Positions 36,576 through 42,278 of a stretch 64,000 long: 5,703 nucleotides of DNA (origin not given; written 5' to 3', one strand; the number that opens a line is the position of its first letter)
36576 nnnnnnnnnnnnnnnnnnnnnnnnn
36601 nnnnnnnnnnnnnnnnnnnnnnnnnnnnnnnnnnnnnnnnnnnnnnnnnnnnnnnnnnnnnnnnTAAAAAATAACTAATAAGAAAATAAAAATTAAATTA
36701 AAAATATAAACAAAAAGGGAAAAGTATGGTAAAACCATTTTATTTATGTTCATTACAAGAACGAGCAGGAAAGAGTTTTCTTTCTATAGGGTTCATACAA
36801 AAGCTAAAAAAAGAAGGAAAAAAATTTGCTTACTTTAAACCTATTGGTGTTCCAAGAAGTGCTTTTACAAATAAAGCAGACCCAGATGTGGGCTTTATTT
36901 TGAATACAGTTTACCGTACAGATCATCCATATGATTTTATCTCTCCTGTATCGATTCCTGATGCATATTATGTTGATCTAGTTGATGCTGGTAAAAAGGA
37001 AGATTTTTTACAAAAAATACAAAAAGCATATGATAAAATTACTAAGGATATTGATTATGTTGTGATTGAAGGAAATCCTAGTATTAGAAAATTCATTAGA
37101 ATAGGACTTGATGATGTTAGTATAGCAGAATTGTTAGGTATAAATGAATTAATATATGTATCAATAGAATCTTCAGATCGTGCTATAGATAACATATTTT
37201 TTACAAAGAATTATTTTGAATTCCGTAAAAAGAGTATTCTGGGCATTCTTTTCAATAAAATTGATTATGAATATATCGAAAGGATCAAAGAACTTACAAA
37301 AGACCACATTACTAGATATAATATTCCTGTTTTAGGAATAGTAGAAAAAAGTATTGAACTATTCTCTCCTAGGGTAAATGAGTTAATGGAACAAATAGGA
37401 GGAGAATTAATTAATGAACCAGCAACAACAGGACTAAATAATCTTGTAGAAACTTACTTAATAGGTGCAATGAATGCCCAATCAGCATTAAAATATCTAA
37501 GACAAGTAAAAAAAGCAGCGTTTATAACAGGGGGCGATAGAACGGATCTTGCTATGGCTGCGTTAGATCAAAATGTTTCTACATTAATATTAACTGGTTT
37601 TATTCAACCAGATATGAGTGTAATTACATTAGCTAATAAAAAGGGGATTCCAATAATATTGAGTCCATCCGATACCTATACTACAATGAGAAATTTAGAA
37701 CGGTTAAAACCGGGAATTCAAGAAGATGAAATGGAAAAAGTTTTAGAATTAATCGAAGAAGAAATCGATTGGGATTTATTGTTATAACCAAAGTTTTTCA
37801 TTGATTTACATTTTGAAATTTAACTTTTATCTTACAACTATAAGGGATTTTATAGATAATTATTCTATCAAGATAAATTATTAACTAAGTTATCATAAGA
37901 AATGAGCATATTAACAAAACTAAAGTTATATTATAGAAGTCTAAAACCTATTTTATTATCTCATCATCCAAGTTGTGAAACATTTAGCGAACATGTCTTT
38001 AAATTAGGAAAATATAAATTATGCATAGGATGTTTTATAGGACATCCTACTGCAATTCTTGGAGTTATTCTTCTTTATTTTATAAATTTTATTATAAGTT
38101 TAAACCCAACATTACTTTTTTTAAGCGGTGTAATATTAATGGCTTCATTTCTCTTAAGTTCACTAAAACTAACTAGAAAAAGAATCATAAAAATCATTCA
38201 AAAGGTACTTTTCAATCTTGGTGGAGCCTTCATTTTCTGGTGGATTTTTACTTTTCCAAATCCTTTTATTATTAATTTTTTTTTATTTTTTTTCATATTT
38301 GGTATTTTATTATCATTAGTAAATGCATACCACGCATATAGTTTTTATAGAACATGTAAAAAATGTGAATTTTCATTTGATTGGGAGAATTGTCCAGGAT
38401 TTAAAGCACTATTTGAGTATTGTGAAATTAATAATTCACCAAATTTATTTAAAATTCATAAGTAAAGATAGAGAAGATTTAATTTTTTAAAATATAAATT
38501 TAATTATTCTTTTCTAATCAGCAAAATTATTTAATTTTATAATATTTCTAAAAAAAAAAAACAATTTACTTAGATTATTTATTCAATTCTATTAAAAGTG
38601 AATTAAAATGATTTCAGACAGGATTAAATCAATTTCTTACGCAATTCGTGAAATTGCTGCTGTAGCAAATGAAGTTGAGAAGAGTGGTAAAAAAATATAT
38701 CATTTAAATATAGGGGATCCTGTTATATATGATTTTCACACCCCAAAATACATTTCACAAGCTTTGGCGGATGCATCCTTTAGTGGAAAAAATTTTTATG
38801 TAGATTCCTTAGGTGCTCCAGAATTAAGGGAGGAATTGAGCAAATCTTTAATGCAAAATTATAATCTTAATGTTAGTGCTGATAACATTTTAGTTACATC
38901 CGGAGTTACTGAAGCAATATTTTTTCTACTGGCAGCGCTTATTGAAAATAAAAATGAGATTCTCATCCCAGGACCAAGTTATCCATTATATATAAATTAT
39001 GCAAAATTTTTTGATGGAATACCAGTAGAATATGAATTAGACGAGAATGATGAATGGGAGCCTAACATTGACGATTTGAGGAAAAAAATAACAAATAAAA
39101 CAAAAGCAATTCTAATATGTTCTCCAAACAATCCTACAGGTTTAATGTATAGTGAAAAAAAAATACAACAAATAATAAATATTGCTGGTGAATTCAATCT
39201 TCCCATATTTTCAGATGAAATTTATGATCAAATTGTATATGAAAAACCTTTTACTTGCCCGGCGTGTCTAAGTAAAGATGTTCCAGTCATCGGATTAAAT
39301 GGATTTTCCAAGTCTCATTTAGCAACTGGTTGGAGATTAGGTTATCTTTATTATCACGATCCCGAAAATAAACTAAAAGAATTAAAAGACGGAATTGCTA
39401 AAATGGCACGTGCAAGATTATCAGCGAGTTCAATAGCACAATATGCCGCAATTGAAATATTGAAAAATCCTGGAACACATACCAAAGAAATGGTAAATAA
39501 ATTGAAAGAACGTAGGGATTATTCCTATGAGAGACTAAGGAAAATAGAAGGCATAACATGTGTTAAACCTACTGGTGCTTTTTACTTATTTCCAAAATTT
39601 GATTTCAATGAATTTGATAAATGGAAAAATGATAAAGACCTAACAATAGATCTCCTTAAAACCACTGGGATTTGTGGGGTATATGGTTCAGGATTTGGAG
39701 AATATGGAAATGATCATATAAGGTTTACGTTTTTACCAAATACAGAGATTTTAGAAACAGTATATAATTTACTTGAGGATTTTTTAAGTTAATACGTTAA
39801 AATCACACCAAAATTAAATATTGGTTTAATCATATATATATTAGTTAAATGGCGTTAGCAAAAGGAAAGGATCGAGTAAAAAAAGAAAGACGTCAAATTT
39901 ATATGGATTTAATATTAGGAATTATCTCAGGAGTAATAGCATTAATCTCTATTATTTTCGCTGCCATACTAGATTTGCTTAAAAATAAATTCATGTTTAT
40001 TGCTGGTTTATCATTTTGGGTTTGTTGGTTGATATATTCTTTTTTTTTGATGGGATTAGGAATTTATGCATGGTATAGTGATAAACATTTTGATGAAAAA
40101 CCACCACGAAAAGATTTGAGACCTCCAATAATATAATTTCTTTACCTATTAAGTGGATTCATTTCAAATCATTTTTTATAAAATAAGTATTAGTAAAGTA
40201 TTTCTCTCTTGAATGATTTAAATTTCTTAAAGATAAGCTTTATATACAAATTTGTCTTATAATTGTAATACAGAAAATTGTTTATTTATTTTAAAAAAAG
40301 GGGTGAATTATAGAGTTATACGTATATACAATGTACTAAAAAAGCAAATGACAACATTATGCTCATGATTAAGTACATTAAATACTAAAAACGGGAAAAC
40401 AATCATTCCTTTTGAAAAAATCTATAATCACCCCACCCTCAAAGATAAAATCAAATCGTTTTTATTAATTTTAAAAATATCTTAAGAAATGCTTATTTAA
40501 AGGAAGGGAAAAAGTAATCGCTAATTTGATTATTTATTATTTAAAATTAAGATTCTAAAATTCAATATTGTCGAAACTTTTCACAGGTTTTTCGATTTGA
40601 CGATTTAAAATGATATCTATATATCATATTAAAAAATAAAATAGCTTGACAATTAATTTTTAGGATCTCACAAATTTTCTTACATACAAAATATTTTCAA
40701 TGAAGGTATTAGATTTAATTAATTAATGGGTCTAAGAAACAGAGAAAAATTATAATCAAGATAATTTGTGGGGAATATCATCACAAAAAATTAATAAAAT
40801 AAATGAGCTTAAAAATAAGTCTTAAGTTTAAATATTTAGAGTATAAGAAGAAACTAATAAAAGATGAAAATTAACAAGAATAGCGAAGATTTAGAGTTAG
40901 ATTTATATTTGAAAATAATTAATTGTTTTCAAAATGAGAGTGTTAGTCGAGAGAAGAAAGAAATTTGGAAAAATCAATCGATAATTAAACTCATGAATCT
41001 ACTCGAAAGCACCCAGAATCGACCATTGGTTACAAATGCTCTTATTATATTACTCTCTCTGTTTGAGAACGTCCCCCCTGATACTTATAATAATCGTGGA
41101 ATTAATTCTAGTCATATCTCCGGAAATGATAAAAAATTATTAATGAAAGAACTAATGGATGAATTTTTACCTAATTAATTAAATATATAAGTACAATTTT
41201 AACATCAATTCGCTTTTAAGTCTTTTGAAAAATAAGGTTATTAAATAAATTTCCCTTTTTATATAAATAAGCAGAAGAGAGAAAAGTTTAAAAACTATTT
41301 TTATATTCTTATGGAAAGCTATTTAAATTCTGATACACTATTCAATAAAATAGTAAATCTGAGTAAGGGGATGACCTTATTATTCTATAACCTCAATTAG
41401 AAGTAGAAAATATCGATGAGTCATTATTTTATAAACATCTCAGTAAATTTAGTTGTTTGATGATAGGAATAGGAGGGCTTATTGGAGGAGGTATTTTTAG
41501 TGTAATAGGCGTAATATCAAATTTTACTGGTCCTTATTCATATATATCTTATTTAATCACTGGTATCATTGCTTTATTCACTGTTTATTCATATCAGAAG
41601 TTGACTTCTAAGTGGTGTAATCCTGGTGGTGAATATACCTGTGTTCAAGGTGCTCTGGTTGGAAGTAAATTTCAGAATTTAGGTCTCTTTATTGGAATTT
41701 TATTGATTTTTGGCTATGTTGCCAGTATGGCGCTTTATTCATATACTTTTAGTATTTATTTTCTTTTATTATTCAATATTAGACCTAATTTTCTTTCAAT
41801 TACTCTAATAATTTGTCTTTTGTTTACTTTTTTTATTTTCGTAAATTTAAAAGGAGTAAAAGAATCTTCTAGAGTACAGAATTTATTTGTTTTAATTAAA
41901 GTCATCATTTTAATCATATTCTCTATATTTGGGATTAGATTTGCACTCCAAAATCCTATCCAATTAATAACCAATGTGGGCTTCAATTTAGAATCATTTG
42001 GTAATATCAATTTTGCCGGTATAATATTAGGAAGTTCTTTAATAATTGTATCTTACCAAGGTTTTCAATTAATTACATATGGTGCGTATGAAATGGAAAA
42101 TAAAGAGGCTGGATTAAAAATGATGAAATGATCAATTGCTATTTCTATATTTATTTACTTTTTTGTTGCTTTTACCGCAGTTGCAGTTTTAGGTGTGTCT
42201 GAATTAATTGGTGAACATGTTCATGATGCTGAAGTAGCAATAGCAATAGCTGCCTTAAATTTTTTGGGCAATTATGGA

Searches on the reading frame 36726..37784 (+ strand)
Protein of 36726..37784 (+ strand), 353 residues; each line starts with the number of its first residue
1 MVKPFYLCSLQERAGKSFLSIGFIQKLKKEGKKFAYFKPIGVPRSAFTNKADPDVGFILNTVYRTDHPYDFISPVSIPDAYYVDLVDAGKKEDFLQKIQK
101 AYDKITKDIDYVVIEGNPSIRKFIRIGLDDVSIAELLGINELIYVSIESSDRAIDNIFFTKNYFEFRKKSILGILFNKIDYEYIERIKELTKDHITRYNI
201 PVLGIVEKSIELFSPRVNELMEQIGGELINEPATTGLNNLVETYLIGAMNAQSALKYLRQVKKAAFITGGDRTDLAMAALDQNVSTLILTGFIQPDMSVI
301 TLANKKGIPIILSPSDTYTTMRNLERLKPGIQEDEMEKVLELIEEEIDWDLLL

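Call 49: search_protein_families(library=pfam, proteins=[window:36726-37784:+], max_evalue=0.0001)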
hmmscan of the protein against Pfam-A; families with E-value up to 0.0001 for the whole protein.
window:36726-37784:+ (353 aa): 3 families
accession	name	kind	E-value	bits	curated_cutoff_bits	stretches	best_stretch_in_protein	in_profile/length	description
PF07085.17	DRTGG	-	1.4e-25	89.6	25.2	1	219-326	1-104/105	DRTGG domain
PF13500.12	AAA_26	-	2e-17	64.2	27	1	5-213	3-195/198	AAA domain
PF01656.29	CbiA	-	3.6e-05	24.2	25.4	0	14-212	10-115/125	CobQ/CobB/MinD/ParA nucleotide binding domain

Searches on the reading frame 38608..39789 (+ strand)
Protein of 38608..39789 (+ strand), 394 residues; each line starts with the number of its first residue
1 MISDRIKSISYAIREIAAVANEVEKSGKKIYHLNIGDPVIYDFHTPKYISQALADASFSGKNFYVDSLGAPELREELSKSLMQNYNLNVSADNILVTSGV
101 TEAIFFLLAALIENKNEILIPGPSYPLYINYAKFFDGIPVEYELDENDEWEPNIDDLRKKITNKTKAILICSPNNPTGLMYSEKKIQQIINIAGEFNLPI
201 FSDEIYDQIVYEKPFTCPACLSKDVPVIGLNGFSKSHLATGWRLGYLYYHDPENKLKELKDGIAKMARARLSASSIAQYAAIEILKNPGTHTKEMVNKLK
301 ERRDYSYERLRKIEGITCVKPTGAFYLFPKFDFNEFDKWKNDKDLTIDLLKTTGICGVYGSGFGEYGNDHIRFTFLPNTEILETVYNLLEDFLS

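Call 49: search_protein_families(library=pfam, proteins=[window:38608-39789:+], max_evalue=0.0001)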
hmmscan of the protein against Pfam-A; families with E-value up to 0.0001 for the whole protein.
window:38608-39789:+ (394 aa): 3 families
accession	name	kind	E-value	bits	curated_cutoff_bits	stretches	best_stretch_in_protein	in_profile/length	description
PF00155.27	Aminotran_1_2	-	1.2e-65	222.5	19.7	1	33-380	6-353/361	Aminotransferase class I and II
PF00266.25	Aminotran_5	-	5.9e-08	32.5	21.5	1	87-190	56-165/371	Aminotransferase class-V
PF04864.19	Alliinase_C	-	9.3e-05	21.9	22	0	73-312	44-266/363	Allinase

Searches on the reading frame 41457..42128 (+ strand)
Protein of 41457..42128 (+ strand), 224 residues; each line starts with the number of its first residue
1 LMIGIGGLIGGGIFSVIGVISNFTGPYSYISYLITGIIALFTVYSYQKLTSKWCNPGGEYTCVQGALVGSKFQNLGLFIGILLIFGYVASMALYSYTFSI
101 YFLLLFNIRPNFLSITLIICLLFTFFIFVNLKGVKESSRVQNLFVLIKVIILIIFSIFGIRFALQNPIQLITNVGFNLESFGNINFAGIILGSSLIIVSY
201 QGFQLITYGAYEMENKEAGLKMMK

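Call 49: search_protein_families(library=pfam, proteins=[window:41457-42128:+], max_evalue=0.0001)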
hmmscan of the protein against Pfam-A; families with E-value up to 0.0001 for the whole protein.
window:41457-42128:+ (224 aa): 2 families
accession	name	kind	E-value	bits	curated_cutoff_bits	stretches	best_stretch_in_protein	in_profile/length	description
PF13520.12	AA_permease_2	-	9.5e-20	71.3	27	1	3-218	9-219/427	Amino acid permease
PF00324.27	AA_permease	-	7.1e-15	55.1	24.6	1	1-216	3-221/470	Amino acid permease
